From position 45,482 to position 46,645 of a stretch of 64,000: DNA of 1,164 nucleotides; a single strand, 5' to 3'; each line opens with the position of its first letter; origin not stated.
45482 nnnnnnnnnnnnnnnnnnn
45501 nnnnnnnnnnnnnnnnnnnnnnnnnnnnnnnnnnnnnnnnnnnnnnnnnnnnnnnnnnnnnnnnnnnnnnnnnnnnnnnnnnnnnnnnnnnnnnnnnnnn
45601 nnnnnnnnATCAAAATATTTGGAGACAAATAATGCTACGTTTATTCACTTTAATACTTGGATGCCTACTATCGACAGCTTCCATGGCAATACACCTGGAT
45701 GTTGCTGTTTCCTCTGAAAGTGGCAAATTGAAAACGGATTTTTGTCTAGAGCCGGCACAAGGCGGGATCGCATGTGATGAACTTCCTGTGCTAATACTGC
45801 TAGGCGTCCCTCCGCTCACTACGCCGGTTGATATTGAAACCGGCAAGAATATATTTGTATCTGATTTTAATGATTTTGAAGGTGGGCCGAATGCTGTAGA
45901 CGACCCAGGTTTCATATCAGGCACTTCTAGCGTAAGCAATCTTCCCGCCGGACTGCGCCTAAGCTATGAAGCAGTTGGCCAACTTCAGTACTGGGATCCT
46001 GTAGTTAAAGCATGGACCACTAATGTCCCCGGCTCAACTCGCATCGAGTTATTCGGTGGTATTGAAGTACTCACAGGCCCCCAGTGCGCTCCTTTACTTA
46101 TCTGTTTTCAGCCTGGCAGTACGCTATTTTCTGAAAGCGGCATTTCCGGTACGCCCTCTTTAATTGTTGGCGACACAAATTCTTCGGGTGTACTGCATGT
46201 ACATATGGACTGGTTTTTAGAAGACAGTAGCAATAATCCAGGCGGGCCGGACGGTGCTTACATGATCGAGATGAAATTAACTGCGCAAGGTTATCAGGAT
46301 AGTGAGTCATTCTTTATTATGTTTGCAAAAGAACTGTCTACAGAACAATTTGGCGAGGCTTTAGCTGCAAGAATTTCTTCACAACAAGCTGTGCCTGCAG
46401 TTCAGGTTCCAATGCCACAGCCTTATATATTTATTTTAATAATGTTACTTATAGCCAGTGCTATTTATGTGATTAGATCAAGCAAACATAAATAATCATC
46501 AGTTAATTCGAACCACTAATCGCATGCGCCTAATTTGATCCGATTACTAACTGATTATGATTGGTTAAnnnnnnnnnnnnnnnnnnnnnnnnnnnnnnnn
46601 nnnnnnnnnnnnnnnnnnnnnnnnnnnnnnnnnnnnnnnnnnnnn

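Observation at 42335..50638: Locus of two TonB-dependent receptors, a RegB/RegA-type redox two-component system and two paralogous VPxP-CTERM secreted proteins: candidate novel surface metal-acquisition module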

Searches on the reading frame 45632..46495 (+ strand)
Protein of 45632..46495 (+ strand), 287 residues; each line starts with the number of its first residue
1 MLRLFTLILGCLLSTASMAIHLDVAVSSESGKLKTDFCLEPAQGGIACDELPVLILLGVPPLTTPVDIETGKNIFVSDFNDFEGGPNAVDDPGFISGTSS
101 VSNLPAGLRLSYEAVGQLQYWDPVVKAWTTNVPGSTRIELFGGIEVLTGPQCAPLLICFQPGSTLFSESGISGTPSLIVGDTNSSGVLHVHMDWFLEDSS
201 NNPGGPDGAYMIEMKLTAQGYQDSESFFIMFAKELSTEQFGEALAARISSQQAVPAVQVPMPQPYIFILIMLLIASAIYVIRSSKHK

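Call 3: search_protein_families(library=pfam, proteins=[window:45632-46495:+], max_evalue=0.01)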
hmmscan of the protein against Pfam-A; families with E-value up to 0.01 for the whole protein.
window:45632-46495:+ (287 aa): 0 families

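Call 4: search_protein_families(library=ncbifam, proteins=[window:45632-46495:+], max_evalue=0.01)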
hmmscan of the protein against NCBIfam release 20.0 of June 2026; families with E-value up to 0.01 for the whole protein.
window:45632-46495:+ (287 aa): 0 families

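Call 8: find_homologous_proteins(query=window:45632-46495:+, max_evalue=0.001)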
Query window:45632-46495:+ (287 aa): 10 proteins with E <= 0.001 among 1999 candidates.
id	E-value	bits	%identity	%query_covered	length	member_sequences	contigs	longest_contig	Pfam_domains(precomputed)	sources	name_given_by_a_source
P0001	1.1e-187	640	100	100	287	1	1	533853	-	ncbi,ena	-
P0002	1.3e-111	391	64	98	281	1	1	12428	-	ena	-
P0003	1.2e-107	378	62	99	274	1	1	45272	-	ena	-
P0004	6.6e-107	375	62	100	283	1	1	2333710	-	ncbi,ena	-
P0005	1.3e-94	335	59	99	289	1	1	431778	-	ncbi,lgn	-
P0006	3.4e-91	324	57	97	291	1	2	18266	-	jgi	-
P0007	3.8e-87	310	55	98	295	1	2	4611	-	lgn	-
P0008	3.6e-84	301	53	98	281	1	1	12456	-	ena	-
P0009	6.4e-68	247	47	94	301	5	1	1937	-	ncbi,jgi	-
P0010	7.8e-63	231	47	89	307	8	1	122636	-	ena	-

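Call 10: find_encoding_contigs(protein=P0001, flank=10000, max_places=3)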
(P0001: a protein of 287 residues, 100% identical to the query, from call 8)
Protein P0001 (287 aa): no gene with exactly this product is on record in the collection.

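Call 11: find_encoding_contigs(protein=P0004, flank=10000, max_places=3)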
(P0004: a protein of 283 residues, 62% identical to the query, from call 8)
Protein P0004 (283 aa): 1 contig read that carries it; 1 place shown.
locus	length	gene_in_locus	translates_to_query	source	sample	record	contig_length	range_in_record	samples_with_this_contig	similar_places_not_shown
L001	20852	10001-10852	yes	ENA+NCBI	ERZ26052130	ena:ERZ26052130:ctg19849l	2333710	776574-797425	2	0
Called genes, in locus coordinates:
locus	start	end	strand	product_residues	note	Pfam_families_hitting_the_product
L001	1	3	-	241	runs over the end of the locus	PF00413:Peptidase_M10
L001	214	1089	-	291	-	PF01226:Form_Nir_trans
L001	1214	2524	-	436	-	PF00463:ICL, PF13714:PEP_mutase, PF00463:ICL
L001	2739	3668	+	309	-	PF00126:HTH_1, PF03466:LysR_substrate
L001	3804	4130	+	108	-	PF02617:ClpS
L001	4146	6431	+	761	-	PF02861:Clp_N, PF00004:AAA, PF17871:AAA_lid_9, PF00158:Sigma54_activat (weak), PF00004:AAA, PF07724:AAA_2, PF07728:AAA_5, PF10431:ClpB_D2-small, +7 more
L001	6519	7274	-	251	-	-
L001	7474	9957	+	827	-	PF07715:Plug, PF00593:TonB_dep_Rec_b-barrel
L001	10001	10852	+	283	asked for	-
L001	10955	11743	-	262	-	-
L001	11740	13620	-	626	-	PF05762:VWA_CoxE (faint), PF00092:VWA, PF13519:VWA_2, PF13768:VWA_3, PF23560:GBD_Hemicentin (faint)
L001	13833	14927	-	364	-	PF13480:Acetyltransf_6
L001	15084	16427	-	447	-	PF00696:AA_kinase, PF00583:Acetyltransf_1, PF13508:Acetyltransf_7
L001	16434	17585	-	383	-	PF04389:Peptidase_M28 (weak), PF01546:Peptidase_M20, PF07687:M20_dimer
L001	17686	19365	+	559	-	PF00920:ILVD_EDD_N, PF24877:ILV_EDD_C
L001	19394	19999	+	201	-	-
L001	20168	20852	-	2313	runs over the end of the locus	PF26745:SPM, PF06594:HCBP_related, PF00353:HemolysinCabind, PF06594:HCBP_related, PF00353:HemolysinCabind, PF06594:HCBP_related, PF00353:HemolysinCabind, PF06594:HCBP_related, +5 more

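Call 12: find_encoding_contigs(protein=P0005, flank=10000, max_places=2)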
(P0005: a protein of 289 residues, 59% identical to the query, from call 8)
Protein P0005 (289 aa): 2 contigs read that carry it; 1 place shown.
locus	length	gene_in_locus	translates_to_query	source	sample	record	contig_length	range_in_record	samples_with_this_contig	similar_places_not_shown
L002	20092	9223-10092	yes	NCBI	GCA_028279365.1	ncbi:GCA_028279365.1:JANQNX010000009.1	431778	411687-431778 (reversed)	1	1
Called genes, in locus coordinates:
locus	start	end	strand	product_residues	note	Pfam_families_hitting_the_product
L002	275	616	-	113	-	-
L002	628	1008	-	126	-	PF00543:P-II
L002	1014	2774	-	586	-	PF07556:DUF1538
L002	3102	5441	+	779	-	PF05226:CHASE2, PF00211:Guanylate_cyc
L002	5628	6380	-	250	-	-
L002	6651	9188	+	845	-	PF07715:Plug, PF00593:TonB_dep_Rec_b-barrel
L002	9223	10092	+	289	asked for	-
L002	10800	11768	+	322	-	PF20030:bpMoxR, PF07726:AAA_3, PF07728:AAA_5, PF17863:AAA_lid_2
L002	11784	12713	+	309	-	PF01882:DUF58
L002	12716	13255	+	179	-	PF14316:DUF4381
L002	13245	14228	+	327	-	PF00092:VWA, PF06707:DUF1194 (weak), PF13519:VWA_2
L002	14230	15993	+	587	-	PF13519:VWA_2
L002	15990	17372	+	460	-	PF13584:BatD (faint), PF25607:DUF7939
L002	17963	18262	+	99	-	-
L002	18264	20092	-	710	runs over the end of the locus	PF00580:UvrD-helicase, PF13245:AAA_19, PF13361:UvrD_C, PF13538:UvrD_C_2 (faint)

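Call 13: find_encoding_contigs(protein=P0010, flank=10000, max_places=2)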
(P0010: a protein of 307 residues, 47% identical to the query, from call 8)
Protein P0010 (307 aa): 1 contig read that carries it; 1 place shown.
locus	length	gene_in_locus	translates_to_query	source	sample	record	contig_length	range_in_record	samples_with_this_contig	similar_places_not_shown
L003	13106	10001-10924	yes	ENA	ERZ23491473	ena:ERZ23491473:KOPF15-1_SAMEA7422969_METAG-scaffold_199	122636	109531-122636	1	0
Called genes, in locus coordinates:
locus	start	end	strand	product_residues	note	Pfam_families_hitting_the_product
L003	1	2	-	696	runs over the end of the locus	PF17191:RecG_wedge, PF01336:tRNA_anti-codon (faint), PF00270:DEAD, PF04851:ResIII, PF00271:Helicase_C, PF22590:Cas3-like_C_2 (weak), PF19833:RecG_dom3_C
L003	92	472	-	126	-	PF01042:Ribonuc_L-PSP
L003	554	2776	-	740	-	PF13328:HD_4, PF01966:HD, PF04607:RelA_SpoT, PF02824:TGS, PF19296:RelA_AH (weak), PF28438:RelA_RIS, PF01842:ACT, PF13291:ACT_4, +1 more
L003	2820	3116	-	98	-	PF01192:RNA_pol_Rpb6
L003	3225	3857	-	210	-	PF00625:Guanylate_kin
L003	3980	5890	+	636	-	PF00270:DEAD, PF00271:Helicase_C, PF16124:RecQ_Zn_bind, PF09382:RQC, PF00570:HRDC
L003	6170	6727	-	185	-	-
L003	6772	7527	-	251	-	-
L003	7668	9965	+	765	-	PF07715:Plug, PF00593:TonB_dep_Rec_b-barrel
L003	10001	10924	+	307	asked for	-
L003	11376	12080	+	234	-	-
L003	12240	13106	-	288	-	PF03755:YicC-like_N, PF08340:YicC-like_C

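Call 14: find_encoding_contigs(protein=P0003, flank=10000, max_places=2)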
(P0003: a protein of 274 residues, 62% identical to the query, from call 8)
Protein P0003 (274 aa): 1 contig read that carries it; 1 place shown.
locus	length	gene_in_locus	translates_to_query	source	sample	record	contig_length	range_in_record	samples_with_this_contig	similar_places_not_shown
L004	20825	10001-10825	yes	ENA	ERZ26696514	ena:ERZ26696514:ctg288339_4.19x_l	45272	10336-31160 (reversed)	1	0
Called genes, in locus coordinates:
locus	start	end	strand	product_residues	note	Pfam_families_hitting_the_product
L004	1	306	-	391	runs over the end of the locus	PF12867:DinB_2, PF03781:FGE-sulfatase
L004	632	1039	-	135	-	-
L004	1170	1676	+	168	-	PF01510:Amidase_2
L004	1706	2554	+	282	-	PF03186:CobD_Cbib, PF17113:AmpE (faint)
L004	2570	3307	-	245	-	PF00149:Metallophos, PF12850:Metallophos_2 (weak)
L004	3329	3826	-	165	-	PF00160:Pro_isomerase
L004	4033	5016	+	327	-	PF01406:tRNA-synt_1e, PF01921:tRNA-synt_1f (faint), PF09334:tRNA-synt_1g, PF00133:tRNA-synt_1 (weak), PF09334:tRNA-synt_1g (weak)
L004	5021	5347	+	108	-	PF09190:DALR_2 (weak), PF23493:CysS_C (weak)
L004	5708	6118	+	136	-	PF11645:PDDEXK_5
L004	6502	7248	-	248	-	-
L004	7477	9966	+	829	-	PF07715:Plug, PF00593:TonB_dep_Rec_b-barrel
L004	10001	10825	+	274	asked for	-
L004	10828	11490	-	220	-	PF01891:CbiM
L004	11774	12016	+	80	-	-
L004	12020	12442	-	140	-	PF01152:Bac_globin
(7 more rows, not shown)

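Call 26: find_related_loci(query=A2, collection=genome_contigs, flank=10000)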
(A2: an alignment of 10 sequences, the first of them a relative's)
Query A2 (287 aa) in genome_contigs; peptide patterns used: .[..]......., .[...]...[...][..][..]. (x = any residue, [..] = any of these).
474 stretches matched a pattern; 2 encode a relative of the query (tblastn E <= 1e-3); 2 distinct loci.
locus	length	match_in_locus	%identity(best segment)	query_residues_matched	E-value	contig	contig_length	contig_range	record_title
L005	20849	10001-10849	62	1-286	2e-114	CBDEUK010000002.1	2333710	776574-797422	MAG: Gammaproteobacteria bacterium isolate aaa19712-8064-448f-a3ea-3039ebdaf282 genome assembly, contig: contig_2, whole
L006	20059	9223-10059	58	1-284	4e-104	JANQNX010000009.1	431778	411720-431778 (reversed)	MAG: Gammaproteobacteria bacterium isolate IP29b_bin.112 k99_2778236, whole genome shotgun sequence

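Call 34: predict_structure(alignment_id=A1)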
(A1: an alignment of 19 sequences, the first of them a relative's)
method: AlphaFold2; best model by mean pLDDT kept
length: 287 residues; sequences in the alignment: 19
mean_pLDDT: 84.3   pTM: 0.76
mean pLDDT of the five models: 84.3, 83.0, 81.9, 80.9, 80.4
residues with pLDDT >= 90: 130; 70-90: 114; 50-70: 38; < 50: 5
segments of 3 or more residues with pLDDT < 50: 251-253
pLDDT, mean of each block of 10 residues (from residue 1): 83 62 87 77 59 83 86 90 79 78 85 95 95 86 77 81 90 92 90 90 92 97 96 92 88 54 85 94 81
secondary structure, 60 per line:
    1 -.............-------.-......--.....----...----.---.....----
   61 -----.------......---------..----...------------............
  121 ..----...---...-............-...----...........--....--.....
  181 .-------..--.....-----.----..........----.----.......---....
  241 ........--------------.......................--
elements in order: H2-14 E24-29 E32-36 H52-56 E73-78 E94-96 E109-122 E127-129 E137-148 E157-167 E170-173 E176-181 E193-197 E208-217 E227-233 H237-248 H263-285

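Call 37: search_protein_representatives(alignment_id=A1)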
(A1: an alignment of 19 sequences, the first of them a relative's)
Query: 19 sequences, 280 profile positions. Proteins with E-value up to 0.001 (for the whole library): 1235; up to 1e-10: 621; up to 1e-30: 96. The best 150 are listed.
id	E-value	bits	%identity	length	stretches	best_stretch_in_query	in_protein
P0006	2.0e-112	391.5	-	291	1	3-279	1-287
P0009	2.2e-107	375.0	-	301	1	4-278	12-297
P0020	2.0e-78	279.9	-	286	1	5-276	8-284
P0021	3.9e-77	275.7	-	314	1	9-277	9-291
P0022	8.2e-77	274.6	-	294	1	8-273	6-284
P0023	5.7e-75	268.6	-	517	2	7-251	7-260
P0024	9.6e-71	254.7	-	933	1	12-250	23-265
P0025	1.7e-70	253.9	-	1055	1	6-255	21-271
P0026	2.5e-67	243.5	-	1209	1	7-247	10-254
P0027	4.6e-65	236.1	-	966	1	7-254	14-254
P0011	1.5e-63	231.2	-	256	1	3-276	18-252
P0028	2.7e-63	230.3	-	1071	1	6-250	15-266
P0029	2.8e-62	226.9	-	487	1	7-258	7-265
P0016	3.6e-62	226.6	-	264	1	9-279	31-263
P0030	5.1e-60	219.5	-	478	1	10-258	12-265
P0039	3.0e-53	197.3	-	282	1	6-277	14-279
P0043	2.6e-48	181.1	-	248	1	9-279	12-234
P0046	4.4e-44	167.3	-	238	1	4-278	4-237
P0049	5.2e-42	160.5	-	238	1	15-279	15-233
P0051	1.0e-41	159.5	-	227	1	10-277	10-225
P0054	3.3e-40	154.6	-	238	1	5-277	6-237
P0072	3.4e-35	138.1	-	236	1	6-277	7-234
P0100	6.9e-32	127.3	-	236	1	68-278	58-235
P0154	1.2e-26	110.1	-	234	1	65-278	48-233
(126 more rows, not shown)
